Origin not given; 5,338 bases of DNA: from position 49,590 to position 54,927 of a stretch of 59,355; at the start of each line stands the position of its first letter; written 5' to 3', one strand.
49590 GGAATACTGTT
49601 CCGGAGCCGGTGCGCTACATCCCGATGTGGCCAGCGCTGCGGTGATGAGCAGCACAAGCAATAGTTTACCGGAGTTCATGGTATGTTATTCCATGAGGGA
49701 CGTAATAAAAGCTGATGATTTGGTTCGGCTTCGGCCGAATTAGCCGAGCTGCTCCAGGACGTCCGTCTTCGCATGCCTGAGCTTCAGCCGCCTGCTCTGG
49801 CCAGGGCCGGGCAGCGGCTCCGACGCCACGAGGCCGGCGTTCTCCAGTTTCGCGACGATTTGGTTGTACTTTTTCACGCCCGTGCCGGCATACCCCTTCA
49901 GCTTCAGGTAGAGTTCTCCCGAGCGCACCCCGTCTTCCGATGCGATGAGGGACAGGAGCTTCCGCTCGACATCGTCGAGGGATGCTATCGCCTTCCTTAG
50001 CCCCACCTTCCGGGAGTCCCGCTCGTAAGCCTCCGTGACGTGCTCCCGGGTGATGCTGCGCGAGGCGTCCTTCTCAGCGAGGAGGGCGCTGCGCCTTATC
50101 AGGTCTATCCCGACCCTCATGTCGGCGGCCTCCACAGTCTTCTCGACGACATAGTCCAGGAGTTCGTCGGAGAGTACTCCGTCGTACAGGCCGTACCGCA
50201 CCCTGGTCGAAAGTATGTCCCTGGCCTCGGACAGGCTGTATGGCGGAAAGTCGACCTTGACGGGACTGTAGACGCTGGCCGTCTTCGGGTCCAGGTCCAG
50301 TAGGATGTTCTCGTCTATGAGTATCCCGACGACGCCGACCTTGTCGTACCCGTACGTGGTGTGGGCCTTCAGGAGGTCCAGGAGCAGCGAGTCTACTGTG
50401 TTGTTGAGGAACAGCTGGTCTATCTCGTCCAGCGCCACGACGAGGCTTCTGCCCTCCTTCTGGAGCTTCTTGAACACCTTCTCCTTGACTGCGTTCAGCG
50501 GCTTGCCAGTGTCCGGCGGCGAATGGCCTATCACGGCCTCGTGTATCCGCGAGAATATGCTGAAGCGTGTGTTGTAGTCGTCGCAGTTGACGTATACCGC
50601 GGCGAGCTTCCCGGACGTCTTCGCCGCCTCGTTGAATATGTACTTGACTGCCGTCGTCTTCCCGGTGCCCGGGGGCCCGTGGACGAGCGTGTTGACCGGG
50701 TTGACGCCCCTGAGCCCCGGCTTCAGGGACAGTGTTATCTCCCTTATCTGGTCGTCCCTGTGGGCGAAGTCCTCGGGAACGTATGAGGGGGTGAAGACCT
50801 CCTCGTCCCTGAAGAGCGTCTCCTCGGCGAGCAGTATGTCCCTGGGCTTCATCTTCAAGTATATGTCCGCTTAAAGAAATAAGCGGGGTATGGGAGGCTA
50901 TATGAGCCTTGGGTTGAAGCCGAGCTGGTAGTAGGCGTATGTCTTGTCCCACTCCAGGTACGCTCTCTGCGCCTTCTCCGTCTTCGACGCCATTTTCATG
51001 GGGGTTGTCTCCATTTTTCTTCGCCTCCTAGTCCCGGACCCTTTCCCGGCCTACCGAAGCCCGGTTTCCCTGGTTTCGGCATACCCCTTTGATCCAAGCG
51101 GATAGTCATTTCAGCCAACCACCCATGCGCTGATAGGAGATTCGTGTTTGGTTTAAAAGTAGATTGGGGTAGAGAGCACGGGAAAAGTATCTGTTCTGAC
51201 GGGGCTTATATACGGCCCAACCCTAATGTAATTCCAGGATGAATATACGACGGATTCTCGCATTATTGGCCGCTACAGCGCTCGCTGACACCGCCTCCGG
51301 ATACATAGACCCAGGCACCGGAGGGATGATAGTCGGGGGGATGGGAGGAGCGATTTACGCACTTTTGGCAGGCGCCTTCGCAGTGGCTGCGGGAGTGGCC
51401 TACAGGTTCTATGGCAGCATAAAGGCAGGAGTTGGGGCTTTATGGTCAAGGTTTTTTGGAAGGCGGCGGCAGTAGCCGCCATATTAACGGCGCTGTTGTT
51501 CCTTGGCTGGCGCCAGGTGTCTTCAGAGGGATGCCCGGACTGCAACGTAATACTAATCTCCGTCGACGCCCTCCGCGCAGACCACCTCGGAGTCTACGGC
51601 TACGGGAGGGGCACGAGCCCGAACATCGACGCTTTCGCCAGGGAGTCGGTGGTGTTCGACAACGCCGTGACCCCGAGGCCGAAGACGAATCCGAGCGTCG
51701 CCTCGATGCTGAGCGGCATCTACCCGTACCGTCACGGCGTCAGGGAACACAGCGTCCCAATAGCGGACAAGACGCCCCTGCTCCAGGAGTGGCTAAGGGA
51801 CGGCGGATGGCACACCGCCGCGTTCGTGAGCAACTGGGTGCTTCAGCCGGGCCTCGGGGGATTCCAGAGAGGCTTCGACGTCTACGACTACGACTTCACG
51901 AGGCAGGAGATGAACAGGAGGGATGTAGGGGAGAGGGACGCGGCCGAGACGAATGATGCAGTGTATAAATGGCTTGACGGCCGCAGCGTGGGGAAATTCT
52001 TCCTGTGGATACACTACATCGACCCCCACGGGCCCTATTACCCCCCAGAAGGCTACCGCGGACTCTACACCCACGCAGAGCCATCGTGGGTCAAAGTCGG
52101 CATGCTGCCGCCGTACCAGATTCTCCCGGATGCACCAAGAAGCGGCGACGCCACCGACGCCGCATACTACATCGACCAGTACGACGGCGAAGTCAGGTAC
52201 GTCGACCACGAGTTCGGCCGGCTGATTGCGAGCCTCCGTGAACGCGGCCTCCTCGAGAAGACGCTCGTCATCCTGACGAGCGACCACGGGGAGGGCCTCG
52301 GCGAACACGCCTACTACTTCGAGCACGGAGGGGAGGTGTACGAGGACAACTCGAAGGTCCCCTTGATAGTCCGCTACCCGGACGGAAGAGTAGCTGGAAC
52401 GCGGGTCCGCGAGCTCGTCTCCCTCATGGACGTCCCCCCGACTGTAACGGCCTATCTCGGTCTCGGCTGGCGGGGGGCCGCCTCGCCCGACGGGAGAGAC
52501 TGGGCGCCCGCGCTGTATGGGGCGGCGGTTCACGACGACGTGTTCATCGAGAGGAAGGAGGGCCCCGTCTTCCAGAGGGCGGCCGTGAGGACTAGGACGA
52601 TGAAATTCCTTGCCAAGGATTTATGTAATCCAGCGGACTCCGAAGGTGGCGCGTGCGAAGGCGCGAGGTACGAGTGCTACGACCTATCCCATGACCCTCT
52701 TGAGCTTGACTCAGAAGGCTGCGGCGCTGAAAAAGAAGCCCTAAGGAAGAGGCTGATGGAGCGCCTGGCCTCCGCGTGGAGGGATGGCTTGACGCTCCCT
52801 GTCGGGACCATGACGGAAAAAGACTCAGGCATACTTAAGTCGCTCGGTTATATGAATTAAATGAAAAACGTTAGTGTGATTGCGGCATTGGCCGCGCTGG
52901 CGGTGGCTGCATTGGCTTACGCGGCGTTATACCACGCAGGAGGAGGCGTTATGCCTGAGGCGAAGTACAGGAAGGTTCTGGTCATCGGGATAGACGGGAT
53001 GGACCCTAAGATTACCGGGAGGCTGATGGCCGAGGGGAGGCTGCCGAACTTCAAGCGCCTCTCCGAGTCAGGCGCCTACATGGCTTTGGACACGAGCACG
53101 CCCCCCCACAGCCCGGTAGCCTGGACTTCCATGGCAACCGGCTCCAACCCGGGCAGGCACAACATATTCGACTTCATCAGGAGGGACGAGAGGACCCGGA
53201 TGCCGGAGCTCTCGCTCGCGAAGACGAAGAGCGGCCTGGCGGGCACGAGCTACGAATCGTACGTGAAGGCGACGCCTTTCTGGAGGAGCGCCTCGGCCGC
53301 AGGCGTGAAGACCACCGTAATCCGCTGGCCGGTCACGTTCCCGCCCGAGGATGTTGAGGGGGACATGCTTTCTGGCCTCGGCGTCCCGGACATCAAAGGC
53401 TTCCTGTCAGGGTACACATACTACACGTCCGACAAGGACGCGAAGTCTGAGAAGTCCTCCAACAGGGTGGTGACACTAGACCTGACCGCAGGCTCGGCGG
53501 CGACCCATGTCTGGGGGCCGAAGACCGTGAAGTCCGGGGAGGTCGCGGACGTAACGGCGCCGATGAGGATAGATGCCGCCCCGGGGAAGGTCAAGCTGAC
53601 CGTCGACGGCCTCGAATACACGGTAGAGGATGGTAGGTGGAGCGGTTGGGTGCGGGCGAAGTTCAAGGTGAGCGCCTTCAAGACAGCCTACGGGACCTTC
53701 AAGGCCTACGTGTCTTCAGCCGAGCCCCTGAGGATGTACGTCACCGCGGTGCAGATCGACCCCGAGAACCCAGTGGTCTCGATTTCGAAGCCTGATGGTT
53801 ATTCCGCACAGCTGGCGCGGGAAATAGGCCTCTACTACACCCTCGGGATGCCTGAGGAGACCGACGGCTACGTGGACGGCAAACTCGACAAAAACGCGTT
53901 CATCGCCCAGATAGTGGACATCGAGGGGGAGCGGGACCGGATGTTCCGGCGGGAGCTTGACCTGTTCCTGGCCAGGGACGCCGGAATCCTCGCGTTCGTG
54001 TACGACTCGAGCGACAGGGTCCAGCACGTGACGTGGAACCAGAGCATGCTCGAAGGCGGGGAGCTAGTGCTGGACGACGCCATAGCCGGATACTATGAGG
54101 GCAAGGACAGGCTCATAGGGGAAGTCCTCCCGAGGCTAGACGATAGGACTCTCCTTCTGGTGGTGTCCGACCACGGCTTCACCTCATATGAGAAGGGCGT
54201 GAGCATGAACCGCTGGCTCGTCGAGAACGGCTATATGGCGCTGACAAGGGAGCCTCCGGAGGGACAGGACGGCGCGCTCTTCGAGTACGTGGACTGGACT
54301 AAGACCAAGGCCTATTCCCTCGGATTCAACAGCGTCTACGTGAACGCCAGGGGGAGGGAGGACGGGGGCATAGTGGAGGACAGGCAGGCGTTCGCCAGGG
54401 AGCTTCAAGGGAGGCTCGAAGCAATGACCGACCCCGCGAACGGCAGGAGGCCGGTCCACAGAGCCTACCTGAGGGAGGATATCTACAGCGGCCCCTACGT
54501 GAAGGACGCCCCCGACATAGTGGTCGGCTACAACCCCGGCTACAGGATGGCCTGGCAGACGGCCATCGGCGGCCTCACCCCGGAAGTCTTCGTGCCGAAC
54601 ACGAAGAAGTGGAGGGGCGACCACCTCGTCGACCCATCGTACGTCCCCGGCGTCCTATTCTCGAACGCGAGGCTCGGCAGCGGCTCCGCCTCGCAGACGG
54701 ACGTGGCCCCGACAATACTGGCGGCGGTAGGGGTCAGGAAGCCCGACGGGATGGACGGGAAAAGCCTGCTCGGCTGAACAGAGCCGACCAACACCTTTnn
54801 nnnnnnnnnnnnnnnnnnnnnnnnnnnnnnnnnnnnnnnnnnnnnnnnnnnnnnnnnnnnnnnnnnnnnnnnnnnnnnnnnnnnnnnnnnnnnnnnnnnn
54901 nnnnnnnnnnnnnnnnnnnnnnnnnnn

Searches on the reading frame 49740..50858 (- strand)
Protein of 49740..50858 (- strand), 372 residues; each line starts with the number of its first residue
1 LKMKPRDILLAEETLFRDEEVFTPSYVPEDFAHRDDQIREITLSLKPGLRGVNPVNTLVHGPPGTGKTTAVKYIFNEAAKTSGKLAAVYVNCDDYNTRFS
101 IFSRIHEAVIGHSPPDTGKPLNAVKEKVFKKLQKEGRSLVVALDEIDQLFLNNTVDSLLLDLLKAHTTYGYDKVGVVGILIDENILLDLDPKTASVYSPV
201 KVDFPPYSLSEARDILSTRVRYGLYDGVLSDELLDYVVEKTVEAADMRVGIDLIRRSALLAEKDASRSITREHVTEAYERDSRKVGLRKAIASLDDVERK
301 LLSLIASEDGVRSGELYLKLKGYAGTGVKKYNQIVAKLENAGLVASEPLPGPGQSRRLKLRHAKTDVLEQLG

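Call 12: search_protein_families(library=pfam, proteins=[window:49740-50858:-], max_evalue=0.0001)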
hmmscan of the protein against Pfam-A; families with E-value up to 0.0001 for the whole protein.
window:49740-50858:- (372 aa): 5 families
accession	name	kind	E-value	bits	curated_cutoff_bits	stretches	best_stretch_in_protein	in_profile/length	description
PF22703.2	Cdc6_lid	-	5.3e-16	58.7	27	1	213-279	1-68/68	Cdc6 AAA+ ATPase-type lid domain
PF13191.12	AAA_16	-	5.1e-12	47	32.6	1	31-149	2-144/167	AAA ATPase domain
PF13401.12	AAA_22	-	1.2e-08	35.8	27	1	57-165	8-110/130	AAA domain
PF00004.35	AAA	-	1.5e-08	35.6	21.2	1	58-153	2-73/131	ATPase family associated with various cellular activities (AAA)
PF01637.24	ATPase_2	-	8.7e-07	29.4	33.2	1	31-165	1-138/225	ATPase domain predominantly from Archaea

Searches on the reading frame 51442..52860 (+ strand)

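Call 6: search_protein_families(library=pfam, proteins=[window:51442-52860:+], max_evalue=1)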
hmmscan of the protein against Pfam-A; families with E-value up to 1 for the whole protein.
window:51442-52860:+ (472 aa): 5 families
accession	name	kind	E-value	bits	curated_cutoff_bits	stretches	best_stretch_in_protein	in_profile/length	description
PF00884.28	Sulfatase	-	4.6e-51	174.4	25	1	35-340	2-300/301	Sulfatase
PF01663.27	Phosphodiest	-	1.4e-15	58.2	23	2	247-286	184-223/342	Type I phosphodiesterase / nucleotide pyrophosphatase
PF16347.10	SGSH_C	-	1.1e-06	29.3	29.3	1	287-341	1-53/154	N-sulphoglucosamine sulphohydrolase, C-terminal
PF02995.22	DUF229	-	0.00019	20.7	25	1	252-291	311-350/496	Protein of unknown function (DUF229)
PF07394.17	DUF1501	-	0.0079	15.8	27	1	249-283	266-300/390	Protein of unknown function (DUF1501)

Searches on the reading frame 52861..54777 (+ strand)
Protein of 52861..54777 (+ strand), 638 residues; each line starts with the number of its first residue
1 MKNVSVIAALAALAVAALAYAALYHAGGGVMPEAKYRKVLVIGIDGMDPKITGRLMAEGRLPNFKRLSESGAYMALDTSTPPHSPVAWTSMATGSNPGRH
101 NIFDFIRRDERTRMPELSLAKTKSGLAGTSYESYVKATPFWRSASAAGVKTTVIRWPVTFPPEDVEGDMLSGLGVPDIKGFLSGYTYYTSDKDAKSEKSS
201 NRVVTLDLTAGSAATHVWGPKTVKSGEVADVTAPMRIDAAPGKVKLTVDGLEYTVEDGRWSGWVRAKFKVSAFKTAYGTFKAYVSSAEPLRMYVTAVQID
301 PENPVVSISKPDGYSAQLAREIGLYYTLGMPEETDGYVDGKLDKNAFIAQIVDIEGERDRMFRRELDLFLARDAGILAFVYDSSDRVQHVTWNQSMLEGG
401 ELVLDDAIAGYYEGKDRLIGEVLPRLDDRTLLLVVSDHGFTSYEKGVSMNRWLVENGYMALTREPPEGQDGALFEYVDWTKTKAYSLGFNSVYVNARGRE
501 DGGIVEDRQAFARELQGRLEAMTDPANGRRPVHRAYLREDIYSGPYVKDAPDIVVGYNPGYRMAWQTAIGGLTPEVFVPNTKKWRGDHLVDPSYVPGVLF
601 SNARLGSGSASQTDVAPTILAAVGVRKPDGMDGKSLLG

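Call 6: search_protein_families(library=pfam, proteins=[window:52861-54777:+], max_evalue=1)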
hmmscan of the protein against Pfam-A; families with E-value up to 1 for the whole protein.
window:52861-54777:+ (638 aa): 3 families
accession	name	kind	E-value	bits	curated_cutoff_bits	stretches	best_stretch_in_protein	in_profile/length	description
PF01663.27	Phosphodiest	-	4.7e-36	125.5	23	2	39-174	1-120/342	Type I phosphodiesterase / nucleotide pyrophosphatase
PF16347.10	SGSH_C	-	0.054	14.1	29.3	1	612-637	40-65/154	N-sulphoglucosamine sulphohydrolase, C-terminal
PF00884.28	Sulfatase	-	0.063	13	25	1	416-447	214-250/301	Sulfatase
